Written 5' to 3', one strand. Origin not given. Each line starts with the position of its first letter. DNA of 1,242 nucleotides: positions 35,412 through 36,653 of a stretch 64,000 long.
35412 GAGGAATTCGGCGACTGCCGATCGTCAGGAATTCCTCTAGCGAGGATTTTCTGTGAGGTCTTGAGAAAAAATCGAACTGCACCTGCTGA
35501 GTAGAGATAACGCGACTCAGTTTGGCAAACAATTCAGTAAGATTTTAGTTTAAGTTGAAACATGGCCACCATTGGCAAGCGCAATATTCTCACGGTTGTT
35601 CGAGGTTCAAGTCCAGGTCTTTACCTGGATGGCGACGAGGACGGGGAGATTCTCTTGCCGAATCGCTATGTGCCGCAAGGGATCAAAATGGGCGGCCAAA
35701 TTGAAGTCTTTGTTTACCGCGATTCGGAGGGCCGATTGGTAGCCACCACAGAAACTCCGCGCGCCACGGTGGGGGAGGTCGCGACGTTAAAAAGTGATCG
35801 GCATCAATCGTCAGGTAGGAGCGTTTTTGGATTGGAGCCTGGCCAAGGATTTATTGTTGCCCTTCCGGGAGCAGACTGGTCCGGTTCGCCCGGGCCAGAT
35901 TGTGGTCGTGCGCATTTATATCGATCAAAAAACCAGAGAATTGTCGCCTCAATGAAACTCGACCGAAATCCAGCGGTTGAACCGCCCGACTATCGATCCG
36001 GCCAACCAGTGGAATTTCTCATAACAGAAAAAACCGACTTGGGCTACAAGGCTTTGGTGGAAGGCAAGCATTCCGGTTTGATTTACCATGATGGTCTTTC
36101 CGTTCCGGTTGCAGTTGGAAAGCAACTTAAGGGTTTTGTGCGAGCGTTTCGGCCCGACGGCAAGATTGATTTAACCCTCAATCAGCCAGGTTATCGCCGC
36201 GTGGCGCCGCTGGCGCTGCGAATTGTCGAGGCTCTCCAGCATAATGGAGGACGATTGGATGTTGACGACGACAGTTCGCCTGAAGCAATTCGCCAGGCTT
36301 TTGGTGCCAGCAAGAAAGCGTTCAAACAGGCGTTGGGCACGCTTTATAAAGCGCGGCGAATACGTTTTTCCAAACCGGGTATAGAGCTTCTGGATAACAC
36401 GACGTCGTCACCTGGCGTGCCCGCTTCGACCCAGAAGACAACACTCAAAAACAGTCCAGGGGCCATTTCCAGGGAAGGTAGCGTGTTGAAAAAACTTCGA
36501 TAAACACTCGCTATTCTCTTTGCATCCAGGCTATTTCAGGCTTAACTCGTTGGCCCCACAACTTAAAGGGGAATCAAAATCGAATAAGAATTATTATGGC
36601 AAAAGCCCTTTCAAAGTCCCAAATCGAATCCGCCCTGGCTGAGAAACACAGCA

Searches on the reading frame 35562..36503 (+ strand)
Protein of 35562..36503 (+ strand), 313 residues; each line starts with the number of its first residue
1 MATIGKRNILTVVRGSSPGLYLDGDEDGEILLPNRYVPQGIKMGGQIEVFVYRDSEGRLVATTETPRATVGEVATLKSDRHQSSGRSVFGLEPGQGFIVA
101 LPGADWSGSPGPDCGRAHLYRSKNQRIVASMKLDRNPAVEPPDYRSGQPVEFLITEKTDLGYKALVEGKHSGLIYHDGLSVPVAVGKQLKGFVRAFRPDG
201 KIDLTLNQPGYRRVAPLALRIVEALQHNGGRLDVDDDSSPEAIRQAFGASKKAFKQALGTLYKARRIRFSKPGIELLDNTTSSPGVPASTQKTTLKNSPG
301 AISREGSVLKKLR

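Call 61: find_related_loci(query=window:35562-36503:+, collection=genome_contigs, flank=10000)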
Query window:35562-36503:+ (313 aa) in genome_contigs; peptide patterns used: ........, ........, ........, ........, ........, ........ (x = any residue, [..] = any of these).
425 stretches matched a pattern; 164 encode a relative of the query (tblastn E <= 1e-3); the best 80 are kept; 80 distinct loci.
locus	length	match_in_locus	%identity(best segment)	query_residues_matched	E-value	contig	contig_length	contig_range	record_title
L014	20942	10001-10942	75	1-313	1e-141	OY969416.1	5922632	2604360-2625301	MAG: uncultured Verrucomicrobiae bacterium isolate MFD04967.bin.1.157 genome assembly, chromosome: 1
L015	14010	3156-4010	70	1-285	5e-122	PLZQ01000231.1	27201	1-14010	MAG: Limisphaerales bacterium isolate palsa_1440 73.20120700_P3D.123_contig_68791, whole genome shotgun sequence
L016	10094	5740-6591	69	1-284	2e-119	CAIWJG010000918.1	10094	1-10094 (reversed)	MAG: uncultured Verrucomicrobia subdivision 3 bacterium isolate Ki1-2-7m_bin-117 genome assembly, contig: bin-117:918/99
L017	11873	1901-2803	65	1-299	8e-116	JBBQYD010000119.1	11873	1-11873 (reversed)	MAG: Verrucomicrobiota bacterium isolate Co_metawrap_2147 Cmw_2147_k141_24620988_length_11873_cov_8.0000, whole genome s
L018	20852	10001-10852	65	1-284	1e-112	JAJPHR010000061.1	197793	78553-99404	MAG: Verrucomicrobia bacterium isolate Centralia_MAG_180 k107_32087642, whole genome shotgun sequence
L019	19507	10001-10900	60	1-299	3e-111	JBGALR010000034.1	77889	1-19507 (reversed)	MAG: Limisphaerales bacterium isolate MAG_AAO_H125.53 AAOH125-53_opera_contig_1071, whole genome shotgun sequence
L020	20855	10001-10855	64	1-285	4e-109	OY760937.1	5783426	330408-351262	MAG: Verrucomicrobiae bacterium isolate 066a7682-a1ac-48de-8761-1470dc9e5c3e genome assembly, chromosome: 1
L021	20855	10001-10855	56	1-285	2e-95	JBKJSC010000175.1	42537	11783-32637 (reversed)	MAG: Limisphaerales bacterium isolate ant_bin.560 k117_6409567, whole genome shotgun sequence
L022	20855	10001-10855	54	1-285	9e-94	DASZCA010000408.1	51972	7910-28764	MAG TPA_asm: Verrucomicrobiia bacterium isolate SMAG_U6430 k141_4740, whole genome shotgun sequence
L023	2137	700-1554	54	1-285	3e-97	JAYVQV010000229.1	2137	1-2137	MAG: Limisphaerales bacterium isolate GL72_UP_metabinner_105_sub GL72_UP_metabinner_105_sub_228, whole genome shotgun se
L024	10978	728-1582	54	1-285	2e-92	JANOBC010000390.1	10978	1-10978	MAG: Limisphaerales bacterium isolate VAR_18_metabat_238 VAR_18_k141_2192255, whole genome shotgun sequence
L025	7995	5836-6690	52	1-285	7e-88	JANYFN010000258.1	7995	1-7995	MAG: Limisphaerales bacterium isolate 339R_metabinner_32 339R_k141_1416435, whole genome shotgun sequence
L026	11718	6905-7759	50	1-285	9e-87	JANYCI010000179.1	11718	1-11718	MAG: Limisphaerales bacterium isolate 336R_metabinner_137 336R_k141_2306679, whole genome shotgun sequence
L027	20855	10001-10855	53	1-285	2e-86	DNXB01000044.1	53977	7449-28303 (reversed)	MAG TPA_asm: Verrucomicrobiales bacterium isolate UBA11399 contig_94110, whole genome shotgun sequence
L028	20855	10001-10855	53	1-285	3e-86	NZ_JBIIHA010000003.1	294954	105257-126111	MAG: Prosthecobacter sp. isolate ME2001-07-30D7pf_3300042309_group1_bin138 Rohwer_bin2770_scaffold_3_c1, whole genome sh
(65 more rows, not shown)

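Call 65: search_protein_families(library=pfam, proteins=[L014:7-930:+, L014:957-1943:+, L014:2746-3660:+, L014:4122-7391:+, L014:7549-7989:+, L014:8051-9463:+], max_evalue=0.001)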
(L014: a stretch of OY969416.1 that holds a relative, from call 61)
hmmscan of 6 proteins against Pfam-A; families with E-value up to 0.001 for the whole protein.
L014:7-930:+ (307 aa): 2 families
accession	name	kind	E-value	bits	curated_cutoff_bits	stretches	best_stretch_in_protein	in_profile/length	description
PF01120.23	Alpha_L_fucos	-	1.1e-26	94.6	25.2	1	11-186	171-345/345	Alpha-L-fucosidase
PF16757.11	Fucosidase_C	-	3e-14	53.8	25.6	1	223-304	6-88/88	Alpha-L-fucosidase C-terminal domain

L014:957-1943:+ (328 aa): 0 families

L014:2746-3660:+ (304 aa): 1 family
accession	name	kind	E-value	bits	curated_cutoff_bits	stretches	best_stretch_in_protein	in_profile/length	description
PF07963.17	N_methyl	-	3.2e-07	30.1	21.2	1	14-38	3-27/27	Prokaryotic N-terminal methylation motif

L014:4122-7391:+ (1089 aa): 6 families
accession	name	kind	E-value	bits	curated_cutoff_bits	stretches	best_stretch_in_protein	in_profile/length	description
PF02836.23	Glyco_hydro_2_C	-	4e-84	282.7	21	1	387-688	1-301/302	Glycosyl hydrolases family 2, TIM barrel domain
PF02929.23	Bgal_small_N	-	4.1e-76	256.4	25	1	815-1081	2-248/248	Beta galactosidase small chain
PF02837.24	Glyco_hydro_2_N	-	5.5e-41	140.7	28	1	90-267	3-169/169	Glycosyl hydrolases family 2, sugar binding domain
PF16353.11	LacZ_4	-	2.7e-31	108.1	27.3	1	699-788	1-87/87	Beta-galactosidase, domain 4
PF00703.27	Glyco_hydro_2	-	2e-13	51.5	23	1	269-385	1-109/109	Glycosyl hydrolases family 2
PF22666.2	Glyco_hydro_2_N2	-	4.7e-08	33.7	27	1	172-239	51-119/167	Glycosyl hydrolase 2 galactose-binding domain-like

L014:7549-7989:+ (146 aa): 1 family
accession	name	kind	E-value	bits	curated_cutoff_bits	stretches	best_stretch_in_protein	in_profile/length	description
PF07963.17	N_methyl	-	2.2e-08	33.8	21.2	1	31-54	4-27/27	Prokaryotic N-terminal methylation motif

L014:8051-9463:+ (470 aa): 0 families

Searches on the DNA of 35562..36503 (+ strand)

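Call 77: search_rna_families(source=L014, start=1900, end=2800, threshold=evalue, max_evalue=1)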
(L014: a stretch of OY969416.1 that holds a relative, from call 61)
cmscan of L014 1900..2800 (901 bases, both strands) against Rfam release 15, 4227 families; matches with E-value up to 1: 0.
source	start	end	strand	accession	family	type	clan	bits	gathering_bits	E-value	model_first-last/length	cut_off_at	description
